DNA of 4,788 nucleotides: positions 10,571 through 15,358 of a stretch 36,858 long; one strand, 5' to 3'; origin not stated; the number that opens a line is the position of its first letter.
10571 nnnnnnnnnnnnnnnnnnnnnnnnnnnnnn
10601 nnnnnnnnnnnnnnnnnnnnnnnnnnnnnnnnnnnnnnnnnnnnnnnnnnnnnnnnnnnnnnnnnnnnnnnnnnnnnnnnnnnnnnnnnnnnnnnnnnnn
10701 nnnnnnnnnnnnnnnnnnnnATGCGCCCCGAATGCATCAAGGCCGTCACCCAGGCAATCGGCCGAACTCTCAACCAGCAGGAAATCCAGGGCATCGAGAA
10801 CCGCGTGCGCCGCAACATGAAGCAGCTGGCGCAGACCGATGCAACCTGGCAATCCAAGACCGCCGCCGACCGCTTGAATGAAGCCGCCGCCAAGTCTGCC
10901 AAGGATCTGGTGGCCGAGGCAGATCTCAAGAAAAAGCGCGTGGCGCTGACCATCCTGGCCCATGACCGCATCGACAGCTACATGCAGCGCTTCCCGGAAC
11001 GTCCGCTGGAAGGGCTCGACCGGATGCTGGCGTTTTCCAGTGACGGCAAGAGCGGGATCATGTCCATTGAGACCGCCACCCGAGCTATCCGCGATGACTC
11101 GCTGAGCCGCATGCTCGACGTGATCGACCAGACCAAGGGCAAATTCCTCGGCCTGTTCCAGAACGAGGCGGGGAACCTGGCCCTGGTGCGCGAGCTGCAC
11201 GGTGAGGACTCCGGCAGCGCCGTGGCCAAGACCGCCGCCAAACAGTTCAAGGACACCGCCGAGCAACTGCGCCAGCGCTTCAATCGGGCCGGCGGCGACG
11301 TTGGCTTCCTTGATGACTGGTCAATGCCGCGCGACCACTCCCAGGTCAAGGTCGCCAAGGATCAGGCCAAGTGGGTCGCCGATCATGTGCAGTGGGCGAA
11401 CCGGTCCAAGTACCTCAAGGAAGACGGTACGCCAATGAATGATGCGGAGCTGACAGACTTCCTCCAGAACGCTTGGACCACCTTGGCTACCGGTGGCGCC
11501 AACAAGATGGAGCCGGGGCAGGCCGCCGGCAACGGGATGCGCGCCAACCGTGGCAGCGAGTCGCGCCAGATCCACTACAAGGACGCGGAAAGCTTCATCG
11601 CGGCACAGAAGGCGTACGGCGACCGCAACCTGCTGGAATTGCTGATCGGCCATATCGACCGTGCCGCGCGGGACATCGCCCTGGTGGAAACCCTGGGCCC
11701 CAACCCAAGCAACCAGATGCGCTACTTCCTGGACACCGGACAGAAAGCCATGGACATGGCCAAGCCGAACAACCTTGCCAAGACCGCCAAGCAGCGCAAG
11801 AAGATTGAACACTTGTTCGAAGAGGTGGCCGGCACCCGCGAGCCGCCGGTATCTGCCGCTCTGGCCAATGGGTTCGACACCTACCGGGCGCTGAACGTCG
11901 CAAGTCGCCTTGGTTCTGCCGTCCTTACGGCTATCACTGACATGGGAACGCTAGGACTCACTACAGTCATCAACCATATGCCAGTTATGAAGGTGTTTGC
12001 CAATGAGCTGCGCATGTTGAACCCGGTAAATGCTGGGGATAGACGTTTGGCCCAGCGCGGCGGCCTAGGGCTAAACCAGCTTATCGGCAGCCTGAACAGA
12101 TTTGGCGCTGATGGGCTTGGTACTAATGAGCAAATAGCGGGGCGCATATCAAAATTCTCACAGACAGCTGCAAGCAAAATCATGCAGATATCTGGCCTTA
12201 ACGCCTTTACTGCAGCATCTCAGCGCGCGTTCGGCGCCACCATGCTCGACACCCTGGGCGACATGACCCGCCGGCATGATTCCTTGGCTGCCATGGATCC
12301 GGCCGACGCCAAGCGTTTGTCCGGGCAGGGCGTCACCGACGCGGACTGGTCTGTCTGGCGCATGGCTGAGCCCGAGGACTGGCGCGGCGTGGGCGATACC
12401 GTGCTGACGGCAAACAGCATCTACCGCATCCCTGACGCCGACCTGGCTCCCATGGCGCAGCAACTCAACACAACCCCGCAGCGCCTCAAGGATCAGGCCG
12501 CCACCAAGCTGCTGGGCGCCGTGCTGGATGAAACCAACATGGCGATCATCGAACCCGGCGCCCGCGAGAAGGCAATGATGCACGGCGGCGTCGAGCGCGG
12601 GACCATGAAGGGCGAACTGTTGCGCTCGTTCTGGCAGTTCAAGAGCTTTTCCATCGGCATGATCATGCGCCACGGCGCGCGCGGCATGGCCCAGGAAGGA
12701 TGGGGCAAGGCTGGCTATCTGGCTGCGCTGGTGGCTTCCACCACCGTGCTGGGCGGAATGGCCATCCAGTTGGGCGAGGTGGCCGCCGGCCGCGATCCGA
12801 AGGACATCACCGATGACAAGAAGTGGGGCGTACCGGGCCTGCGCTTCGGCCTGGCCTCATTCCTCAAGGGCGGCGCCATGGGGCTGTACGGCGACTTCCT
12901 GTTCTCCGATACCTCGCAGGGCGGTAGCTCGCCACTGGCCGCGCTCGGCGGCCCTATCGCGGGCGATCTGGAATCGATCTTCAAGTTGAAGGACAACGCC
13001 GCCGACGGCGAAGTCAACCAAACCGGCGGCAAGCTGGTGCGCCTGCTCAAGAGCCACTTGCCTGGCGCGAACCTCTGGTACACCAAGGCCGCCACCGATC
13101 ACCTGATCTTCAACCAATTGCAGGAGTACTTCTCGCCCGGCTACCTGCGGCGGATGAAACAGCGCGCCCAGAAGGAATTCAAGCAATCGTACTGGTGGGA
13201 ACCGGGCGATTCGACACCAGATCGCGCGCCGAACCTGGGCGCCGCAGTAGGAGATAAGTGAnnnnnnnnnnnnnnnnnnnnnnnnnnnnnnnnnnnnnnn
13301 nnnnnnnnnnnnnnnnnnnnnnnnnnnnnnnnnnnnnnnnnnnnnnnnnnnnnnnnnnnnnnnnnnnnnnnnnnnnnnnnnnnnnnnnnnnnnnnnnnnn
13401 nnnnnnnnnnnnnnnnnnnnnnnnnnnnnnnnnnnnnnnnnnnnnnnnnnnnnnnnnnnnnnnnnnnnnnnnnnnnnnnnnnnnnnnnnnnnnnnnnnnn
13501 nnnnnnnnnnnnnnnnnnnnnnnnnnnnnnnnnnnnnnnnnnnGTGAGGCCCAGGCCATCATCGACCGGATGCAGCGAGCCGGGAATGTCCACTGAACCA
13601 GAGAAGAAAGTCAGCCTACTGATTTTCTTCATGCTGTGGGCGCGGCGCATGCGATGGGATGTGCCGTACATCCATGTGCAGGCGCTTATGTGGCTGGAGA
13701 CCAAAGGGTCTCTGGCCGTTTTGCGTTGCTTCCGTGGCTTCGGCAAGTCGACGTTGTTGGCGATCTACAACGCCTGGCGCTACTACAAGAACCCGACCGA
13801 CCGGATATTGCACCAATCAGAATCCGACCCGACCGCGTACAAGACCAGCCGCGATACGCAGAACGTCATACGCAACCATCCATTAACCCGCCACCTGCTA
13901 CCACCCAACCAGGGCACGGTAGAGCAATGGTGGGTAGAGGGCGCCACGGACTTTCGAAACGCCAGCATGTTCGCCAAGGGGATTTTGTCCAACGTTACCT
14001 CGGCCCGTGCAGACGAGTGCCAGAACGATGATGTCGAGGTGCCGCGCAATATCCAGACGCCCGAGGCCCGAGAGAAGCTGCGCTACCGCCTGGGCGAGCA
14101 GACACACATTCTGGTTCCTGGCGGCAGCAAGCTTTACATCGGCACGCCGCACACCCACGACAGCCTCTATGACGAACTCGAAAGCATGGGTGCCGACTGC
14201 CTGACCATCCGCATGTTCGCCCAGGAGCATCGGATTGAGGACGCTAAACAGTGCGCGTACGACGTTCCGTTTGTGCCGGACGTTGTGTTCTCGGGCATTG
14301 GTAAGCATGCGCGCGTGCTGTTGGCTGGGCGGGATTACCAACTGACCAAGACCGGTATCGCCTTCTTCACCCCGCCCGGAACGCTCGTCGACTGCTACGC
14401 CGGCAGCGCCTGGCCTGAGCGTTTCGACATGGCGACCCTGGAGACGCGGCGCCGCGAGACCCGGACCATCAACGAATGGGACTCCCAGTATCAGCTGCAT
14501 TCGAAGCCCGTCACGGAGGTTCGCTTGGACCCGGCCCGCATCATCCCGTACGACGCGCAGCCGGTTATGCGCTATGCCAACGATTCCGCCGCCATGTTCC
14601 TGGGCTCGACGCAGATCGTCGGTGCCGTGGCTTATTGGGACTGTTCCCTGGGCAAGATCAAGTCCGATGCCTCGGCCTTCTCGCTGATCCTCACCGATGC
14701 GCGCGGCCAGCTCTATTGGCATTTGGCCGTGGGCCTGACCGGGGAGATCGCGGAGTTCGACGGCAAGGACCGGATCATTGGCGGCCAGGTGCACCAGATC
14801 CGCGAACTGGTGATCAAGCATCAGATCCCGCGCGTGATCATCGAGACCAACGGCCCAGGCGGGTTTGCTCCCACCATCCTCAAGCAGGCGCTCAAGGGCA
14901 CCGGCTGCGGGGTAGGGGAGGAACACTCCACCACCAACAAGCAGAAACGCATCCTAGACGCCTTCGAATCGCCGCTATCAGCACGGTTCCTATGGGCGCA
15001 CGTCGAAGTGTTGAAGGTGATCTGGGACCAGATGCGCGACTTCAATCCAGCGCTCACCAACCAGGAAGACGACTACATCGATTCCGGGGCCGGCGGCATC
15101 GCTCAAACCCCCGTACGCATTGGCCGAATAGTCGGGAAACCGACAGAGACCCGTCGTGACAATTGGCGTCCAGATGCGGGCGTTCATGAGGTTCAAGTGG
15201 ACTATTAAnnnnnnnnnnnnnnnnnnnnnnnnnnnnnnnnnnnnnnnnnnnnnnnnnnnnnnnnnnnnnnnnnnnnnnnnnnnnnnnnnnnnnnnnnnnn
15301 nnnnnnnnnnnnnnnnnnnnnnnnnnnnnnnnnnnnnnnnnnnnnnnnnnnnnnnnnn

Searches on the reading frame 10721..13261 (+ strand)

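Call 14: search_protein_families(library=phrogs, proteins=[window:10721-13261:+], max_evalue=0.001)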
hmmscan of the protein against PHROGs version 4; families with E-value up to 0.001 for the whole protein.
window:10721-13261:+ (846 aa): 3 families
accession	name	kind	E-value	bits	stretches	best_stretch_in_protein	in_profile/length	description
phrog_684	-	head and packaging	2.6e-271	903.7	1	1-842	1-839/840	virion structural protein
phrog_23925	-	unknown function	7.3e-115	385.5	1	1-461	1-469/471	-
phrog_26678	-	unknown function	1.3e-89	301.5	1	511-833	3-315/324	-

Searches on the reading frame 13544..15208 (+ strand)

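Call 14: search_protein_families(library=phrogs, proteins=[window:13544-15208:+], max_evalue=0.001)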
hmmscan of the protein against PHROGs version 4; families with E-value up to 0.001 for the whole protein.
window:13544-15208:+ (554 aa): 3 families
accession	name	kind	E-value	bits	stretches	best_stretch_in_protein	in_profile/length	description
phrog_38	-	head and packaging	1.5e-84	286.1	1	22-544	270-730/760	terminase large subunit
phrog_17672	-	head and packaging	2.1e-14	54.2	1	47-240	57-252/395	terminase large subunit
phrog_4758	-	head and packaging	2.1e-12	47.9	1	57-206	59-211/243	terminase large subunit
